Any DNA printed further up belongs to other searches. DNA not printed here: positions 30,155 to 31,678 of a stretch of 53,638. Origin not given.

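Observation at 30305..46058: Island with three different ATP-dependent carboxylate-activating enzymes, a free carrier protein and many acetyltransferases: candidate carrier-dependent aminoacyl or acyl decoration of a surface glycan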

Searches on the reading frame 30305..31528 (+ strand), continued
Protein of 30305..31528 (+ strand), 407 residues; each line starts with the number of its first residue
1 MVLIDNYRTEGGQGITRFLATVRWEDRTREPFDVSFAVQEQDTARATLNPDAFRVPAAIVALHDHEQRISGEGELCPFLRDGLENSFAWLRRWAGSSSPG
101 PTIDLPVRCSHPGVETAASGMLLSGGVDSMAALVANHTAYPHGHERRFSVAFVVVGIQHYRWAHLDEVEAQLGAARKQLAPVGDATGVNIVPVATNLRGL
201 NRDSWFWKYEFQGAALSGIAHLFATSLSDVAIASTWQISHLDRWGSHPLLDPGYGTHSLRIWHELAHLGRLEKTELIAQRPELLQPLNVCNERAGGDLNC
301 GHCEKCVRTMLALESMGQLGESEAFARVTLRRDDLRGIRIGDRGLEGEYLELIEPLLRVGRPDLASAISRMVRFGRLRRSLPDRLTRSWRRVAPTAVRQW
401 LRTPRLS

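Call 26: find_encoding_contigs(protein=P0017, flank=10000, max_places=1)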
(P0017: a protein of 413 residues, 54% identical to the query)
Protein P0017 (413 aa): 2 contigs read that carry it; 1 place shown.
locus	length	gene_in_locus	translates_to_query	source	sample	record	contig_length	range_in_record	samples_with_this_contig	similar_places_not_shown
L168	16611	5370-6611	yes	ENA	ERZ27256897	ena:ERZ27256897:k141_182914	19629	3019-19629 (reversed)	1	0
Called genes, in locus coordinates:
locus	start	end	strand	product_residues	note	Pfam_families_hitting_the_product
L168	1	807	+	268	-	?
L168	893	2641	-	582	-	PF00890:FAD_binding_2 (faint), PF01266:DAO (weak), PF01494:FAD_binding_3, PF07992:Pyr_redox_2 (faint), PF13450:NAD_binding_8 (faint), PF13738:Pyr_redox_3 (weak), PF05199:GMC_oxred_C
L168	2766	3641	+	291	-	PF14602:Hexapep_2 (faint), PF00132:Hexapep, PF00550:PP-binding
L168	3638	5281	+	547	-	PF00501:AMP-binding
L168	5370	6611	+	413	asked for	-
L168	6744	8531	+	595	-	PF00664:ABC_membrane, PF00005:ABC_tran, PF02463:SMC_N (faint)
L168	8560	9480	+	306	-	-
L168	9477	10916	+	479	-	-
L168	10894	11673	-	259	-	PF01522:Polysacc_deac_1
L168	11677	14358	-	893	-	-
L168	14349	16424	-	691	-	PF01073:3Beta_HSD, PF01370:Epimerase, PF02719:Polysacc_synt_2, PF04321:RmlD_sub_bind, PF13460:NAD_binding_10 (weak), PF16363:GDP_Man_Dehyd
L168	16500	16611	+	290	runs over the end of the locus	PF01073:3Beta_HSD, PF01370:Epimerase, PF02719:Polysacc_synt_2, PF04321:RmlD_sub_bind, PF13460:NAD_binding_10, PF16363:GDP_Man_Dehyd, PF07993:NAD_binding_4 (weak)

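Call 27: find_encoding_contigs(protein=P0022, flank=10000, max_places=1)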
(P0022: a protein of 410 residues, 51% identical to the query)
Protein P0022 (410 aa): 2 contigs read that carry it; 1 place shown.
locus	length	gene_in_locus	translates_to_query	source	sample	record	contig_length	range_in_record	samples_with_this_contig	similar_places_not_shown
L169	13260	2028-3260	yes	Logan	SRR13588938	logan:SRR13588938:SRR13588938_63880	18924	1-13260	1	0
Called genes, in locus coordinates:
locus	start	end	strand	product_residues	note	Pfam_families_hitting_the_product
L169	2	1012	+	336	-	?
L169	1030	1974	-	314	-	PF00535:Glycos_transf_2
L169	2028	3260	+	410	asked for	-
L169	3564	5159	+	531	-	PF24606:CEMIP_beta-hel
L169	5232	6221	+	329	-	PF01636:APH (weak), PF19974:TCAD9 (weak)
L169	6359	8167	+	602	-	PF00664:ABC_membrane, PF00005:ABC_tran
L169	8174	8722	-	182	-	PF01128:IspD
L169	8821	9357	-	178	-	PF00908:dTDP_sugar_isom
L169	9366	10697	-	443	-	PF03721:UDPG_MGDP_dh_N, PF00984:UDPG_MGDP_dh, PF03720:UDPG_MGDP_dh_C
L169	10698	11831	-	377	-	PF01073:3Beta_HSD (weak), PF01370:Epimerase, PF16363:GDP_Man_Dehyd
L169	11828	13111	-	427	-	PF21135:DRL_cat, PF08666:SAF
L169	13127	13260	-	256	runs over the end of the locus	PF00483:NTP_transferase, PF12804:NTP_transf_3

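Call 28: predict_structure(alignment_id=A1)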
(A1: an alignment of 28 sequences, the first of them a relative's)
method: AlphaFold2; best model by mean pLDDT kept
length: 407 residues; sequences in the alignment: 28
mean_pLDDT: 90.1   pTM: 0.88
mean pLDDT of the five models: 90.1, 89.0, 88.7, 88.5, 87.7
residues with pLDDT >= 90: 287; 70-90: 100; 50-70: 15; < 50: 5
segments of 3 or more residues with pLDDT < 50: 403-407
pLDDT, mean of each block of 10 residues (from residue 1): 96 96 87 96 95 95 93 94 94 88 91 81 96 98 96 84 74 93 97 93 82 93 95 90 81 94 95 97 92 74 93 96 87 92 91 98 98 92 79 77 48
secondary structure, 60 per line:
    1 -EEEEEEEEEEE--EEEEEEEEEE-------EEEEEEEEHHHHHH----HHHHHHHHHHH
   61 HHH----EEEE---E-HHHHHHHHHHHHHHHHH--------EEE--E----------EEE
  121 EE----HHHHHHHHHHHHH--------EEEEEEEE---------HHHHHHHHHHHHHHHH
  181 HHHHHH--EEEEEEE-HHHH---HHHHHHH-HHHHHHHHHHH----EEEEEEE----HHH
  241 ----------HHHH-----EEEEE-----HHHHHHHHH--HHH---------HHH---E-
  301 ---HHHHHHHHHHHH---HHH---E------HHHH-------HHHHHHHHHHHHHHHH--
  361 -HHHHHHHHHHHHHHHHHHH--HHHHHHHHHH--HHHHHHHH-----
elements in order: E2-12 E15-24 E32-39 H40-45 H50-63 E68-71 H77-93 E102-104 E118-122 H127-139 E148-155 H165-186 E189-195 H197-200 H204-210 H212-222 E227-233 H251-254 E260-264 H270-278 H304-315 H332-335 H343-358 H362-380 H383-392 H395-402
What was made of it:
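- On PP-loop ATP pyrophosphatase superfamily (AANH-like): The model places the motif between strand E118-122 and helix H127-139 (call 28).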

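Call 32: fold_search(model_id=the predicted structure, library=pdb)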
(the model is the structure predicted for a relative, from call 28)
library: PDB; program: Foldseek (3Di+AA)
matches with E <= 10: 676; with E <= 0.001: 0
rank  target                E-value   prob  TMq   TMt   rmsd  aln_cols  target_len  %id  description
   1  7sbc_A                2.8e-03  0.96  0.22  0.19   9.7       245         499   11  Crystal structure of a GMP synthase from Acinetobacter baumannii AB5075-UW (released 2021-10-06)
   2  7sbc_B                3.7e-03  0.96  0.23  0.19  10.0       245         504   11  Crystal structure of a GMP synthase from Acinetobacter baumannii AB5075-UW (released 2021-10-06)
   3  5tw7_B                4.0e-03  0.97  0.20  0.17  13.6       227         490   14  Crystal structure of a GMP synthase (glutamine-hydrolyzing) from Neisseria gonorrhoeae (released 2016-11-23)
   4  7mo6_B                4.2e-03  0.99  0.23  0.19   7.9       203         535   15  Guanosine Monophosphate Synthase from Aspergillus fumigatus Af293 (released 2022-02-16)
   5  7sbc_C                5.8e-03  0.96  0.24  0.20   9.3       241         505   12  Crystal structure of a GMP synthase from Acinetobacter baumannii AB5075-UW (released 2021-10-06)
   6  1gpm_B                6.2e-03  0.99  0.21  0.18   7.6       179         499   17  ESCHERICHIA COLI GMP SYNTHETASE COMPLEXED WITH AMP AND PYROPHOSPHATE (released 1996-01-29)
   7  7sbc_D                1.1e-02  0.94  0.24  0.20   9.0       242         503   12  Crystal structure of a GMP synthase from Acinetobacter baumannii AB5075-UW (released 2021-10-06)
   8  5tw7_A                1.3e-02  0.90  0.20  0.17  13.0       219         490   14  Crystal structure of a GMP synthase (glutamine-hydrolyzing) from Neisseria gonorrhoeae (released 2016-11-23)
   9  8ron_B                1.5e-02  0.54  0.20  0.18  22.0       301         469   11  Crystal structure of human FAD synthase, isoform 2 (released 2024-04-10)
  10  5tw7_D                2.6e-02  0.89  0.21  0.18  12.9       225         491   14  Crystal structure of a GMP synthase (glutamine-hydrolyzing) from Neisseria gonorrhoeae (released 2016-11-23)
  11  3hdj_A                2.9e-02  0.12  0.09  0.11  15.4       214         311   10  The crystal structure of probable ornithine cyclodeaminase from Bordetella pertussis Tohama I (released 2009-05-19)
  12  5tw7_C                3.2e-02  0.72  0.23  0.20  13.6       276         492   13  Crystal structure of a GMP synthase (glutamine-hydrolyzing) from Neisseria gonorrhoeae (released 2016-11-23)
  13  5tw7_E                5.3e-02  0.80  0.21  0.18  12.9       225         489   14  Crystal structure of a GMP synthase (glutamine-hydrolyzing) from Neisseria gonorrhoeae (released 2016-11-23)
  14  9b6c_B                6.3e-02  0.16  0.22  0.19  21.5       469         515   10  Human asparagine synthetase Arg-142 to Ile-142 (R142I) variant (released 2025-01-08)
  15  2ywc_A                6.7e-02  0.66  0.19  0.17   8.7       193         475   17  Crystal structure of GMP synthetase from Thermus thermophilus in complex with XMP (released 2007-10-23)
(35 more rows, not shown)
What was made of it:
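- On PP-loop ATP pyrophosphatase superfamily (AANH-like): TM scores are low (about 0.2), so the protein is distant from all of them (call 32).
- Checked: The AlphaFold model has pLDDT 90, and Foldseek matches the ATP-PPase domains of GMP synthetase and AsnS, plus NcsA, TilS and NadE (calls 28, 32).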

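Call 34: search_protein_families(library=pfam, proteins=[L083:71-988:+, L067:7627-8940:+, L042:7770-10988:-, L036:4959-5825:-, L024:11344-12981:+, L001:9024-10004:+, L168:9477-10916:+], max_evalue=0.01)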
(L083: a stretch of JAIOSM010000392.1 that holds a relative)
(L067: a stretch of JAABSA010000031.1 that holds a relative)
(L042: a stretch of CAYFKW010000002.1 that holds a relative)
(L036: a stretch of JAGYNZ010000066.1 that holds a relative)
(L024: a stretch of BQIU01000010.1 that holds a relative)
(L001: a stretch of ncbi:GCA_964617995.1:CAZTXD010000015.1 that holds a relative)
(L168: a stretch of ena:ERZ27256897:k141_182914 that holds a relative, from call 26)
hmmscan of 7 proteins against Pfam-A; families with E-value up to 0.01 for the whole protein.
L083:71-988:+ (305 aa): 10 families
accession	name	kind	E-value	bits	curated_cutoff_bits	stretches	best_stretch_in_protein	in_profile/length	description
PF08443.16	RimK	-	3.2e-40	138.2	21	1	102-292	1-188/188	RimK-like ATP-grasp domain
PF02955.21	GSH-S_ATP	-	1.2e-15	57.9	23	1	119-255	12-152/175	Prokaryotic glutathione synthetase, ATP-grasp domain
PF14397.11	ATPgrasp_ST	-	1.6e-12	47.6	31.4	2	86-168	3-88/278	Sugar-transfer associated ATP-grasp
PF18030.7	Rimk_N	-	2e-12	47.6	26.4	1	6-95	1-90/94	RimK PreATP-grasp domain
PF02655.19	ATP-grasp_3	-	5.7e-08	33.5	23.2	1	104-268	3-154/160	ATP-grasp domain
PF07478.18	Dala_Dala_lig_C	-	3.2e-06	27.2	24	1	114-273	4-178/204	D-ala D-ala ligase C-terminus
PF14398.11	ATPgrasp_YheCD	-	0.00013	21.7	26.8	0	221-290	175-250/255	YheC/D like ATP-grasp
PF02222.28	ATP-grasp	-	0.00041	20.5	27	1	111-186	2-77/179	ATP-grasp domain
PF02786.22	CPSase_L_D2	-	0.0019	18.2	19.8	1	132-190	31-94/211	Carbamoyl-phosphate synthase L chain, ATP binding domain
PF05770.16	Ins134_P3_kin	-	0.0097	15.9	23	0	232-276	142-188/201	Inositol 1,3,4-trisphosphate 5/6-kinase ATP-grasp domain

L067:7627-8940:+ (437 aa): 2 families
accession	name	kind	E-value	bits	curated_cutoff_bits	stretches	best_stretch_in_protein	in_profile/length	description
PF00583.31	Acetyltransf_1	-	0.0018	19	20.7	1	304-387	37-108/116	Acetyltransferase (GNAT) family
PF13508.13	Acetyltransf_7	-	0.0025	18.6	27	1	345-374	32-61/84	Acetyltransferase (GNAT) domain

L042:7770-10988:- (1072 aa): 3 families
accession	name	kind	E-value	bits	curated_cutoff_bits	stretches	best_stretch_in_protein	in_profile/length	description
PF00027.35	cNMP_binding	-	6.7e-18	64.9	27.5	1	961-1043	3-85/89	Cyclic nucleotide-binding domain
PF13646.12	HEAT_2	-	6.4e-06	26.8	27.7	0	800-837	11-48/88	HEAT repeats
PF03219.20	TLC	-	1.5e-05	24.5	21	1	123-341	161-390/491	TLC ATP/ADP transporter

L036:4959-5825:- (288 aa): 1 family
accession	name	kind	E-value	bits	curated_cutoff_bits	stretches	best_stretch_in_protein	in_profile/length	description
PF03781.23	FGE-sulfatase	-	9.5e-52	176.6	23.3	1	43-274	4-254/255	Sulfatase-modifying factor enzyme 1-like domain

L024:11344-12981:+ (545 aa): 9 families
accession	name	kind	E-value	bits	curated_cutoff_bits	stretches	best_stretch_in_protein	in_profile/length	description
PF05199.19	GMC_oxred_C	-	1.2e-23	84.6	24.6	1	409-532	1-139/139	GMC oxidoreductase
PF01266.30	DAO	-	8e-07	29.3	27.9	1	17-236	1-203/353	FAD dependent oxidoreductase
PF07992.20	Pyr_redox_2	-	0.00011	22.1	26.1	1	17-48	2-33/291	Pyridine nucleotide-disulphide oxidoreductase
PF13450.12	NAD_binding_8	-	0.00031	21.4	21.9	1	20-47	1-28/68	NAD(P)-binding Rossmann-like domain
PF00890.30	FAD_binding_2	-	0.00059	19.6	20.4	1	17-49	1-33/414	FAD binding domain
PF05834.18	Lycopene_cycl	-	0.0034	16.9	23.4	1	17-47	1-33/380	Lycopene cyclase protein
PF00732.25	GMC_oxred_N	-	0.0036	17.6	23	1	196-270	147-217/218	GMC oxidoreductase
PF01494.25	FAD_binding_3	-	0.0071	16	22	0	15-46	1-32/349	FAD binding domain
PF01946.23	Thi4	-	0.0087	15.8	26.2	0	14-46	16-49/235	Thi4 family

L001:9024-10004:+ (326 aa): 1 family
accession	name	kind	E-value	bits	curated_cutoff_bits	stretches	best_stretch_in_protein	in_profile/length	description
PF01636.29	APH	-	0.002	18.4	23.2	1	62-156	32-129/239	Phosphotransferase enzyme family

L168:9477-10916:+ (479 aa): 1 family
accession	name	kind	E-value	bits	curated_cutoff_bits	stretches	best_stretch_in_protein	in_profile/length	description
PF22954.2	DUF7027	-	0.003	17.9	27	1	371-440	8-78/100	Domain of unknown function (DUF7027)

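Call 44: search_solved_structures(query=A1, max_evalue=10, show_alignments=3)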
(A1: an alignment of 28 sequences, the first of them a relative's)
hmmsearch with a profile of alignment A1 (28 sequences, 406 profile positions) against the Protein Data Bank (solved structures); distinct sequences matched with E-value up to 10: 6.
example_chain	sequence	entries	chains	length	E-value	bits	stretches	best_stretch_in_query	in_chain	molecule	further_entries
4xa1_A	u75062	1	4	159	0.4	12.6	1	162-209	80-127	Gp7-MYH7(1173-1238)-EB1 chimera protein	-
1rq8_A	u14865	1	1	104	0.51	12.3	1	328-381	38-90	conserved hypothetical protein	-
7oqh_A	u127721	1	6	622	0.62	12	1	96-132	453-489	Transcription termination factor Rho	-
7nmq_A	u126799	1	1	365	0.88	11.5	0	341-390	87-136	Hemolysin BL lytic component L1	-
9nto_B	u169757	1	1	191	1.3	11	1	113-132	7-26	Cap9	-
4rw0_A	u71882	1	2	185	1.6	10.7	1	147-201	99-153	Lipolytic protein G-D-S-L family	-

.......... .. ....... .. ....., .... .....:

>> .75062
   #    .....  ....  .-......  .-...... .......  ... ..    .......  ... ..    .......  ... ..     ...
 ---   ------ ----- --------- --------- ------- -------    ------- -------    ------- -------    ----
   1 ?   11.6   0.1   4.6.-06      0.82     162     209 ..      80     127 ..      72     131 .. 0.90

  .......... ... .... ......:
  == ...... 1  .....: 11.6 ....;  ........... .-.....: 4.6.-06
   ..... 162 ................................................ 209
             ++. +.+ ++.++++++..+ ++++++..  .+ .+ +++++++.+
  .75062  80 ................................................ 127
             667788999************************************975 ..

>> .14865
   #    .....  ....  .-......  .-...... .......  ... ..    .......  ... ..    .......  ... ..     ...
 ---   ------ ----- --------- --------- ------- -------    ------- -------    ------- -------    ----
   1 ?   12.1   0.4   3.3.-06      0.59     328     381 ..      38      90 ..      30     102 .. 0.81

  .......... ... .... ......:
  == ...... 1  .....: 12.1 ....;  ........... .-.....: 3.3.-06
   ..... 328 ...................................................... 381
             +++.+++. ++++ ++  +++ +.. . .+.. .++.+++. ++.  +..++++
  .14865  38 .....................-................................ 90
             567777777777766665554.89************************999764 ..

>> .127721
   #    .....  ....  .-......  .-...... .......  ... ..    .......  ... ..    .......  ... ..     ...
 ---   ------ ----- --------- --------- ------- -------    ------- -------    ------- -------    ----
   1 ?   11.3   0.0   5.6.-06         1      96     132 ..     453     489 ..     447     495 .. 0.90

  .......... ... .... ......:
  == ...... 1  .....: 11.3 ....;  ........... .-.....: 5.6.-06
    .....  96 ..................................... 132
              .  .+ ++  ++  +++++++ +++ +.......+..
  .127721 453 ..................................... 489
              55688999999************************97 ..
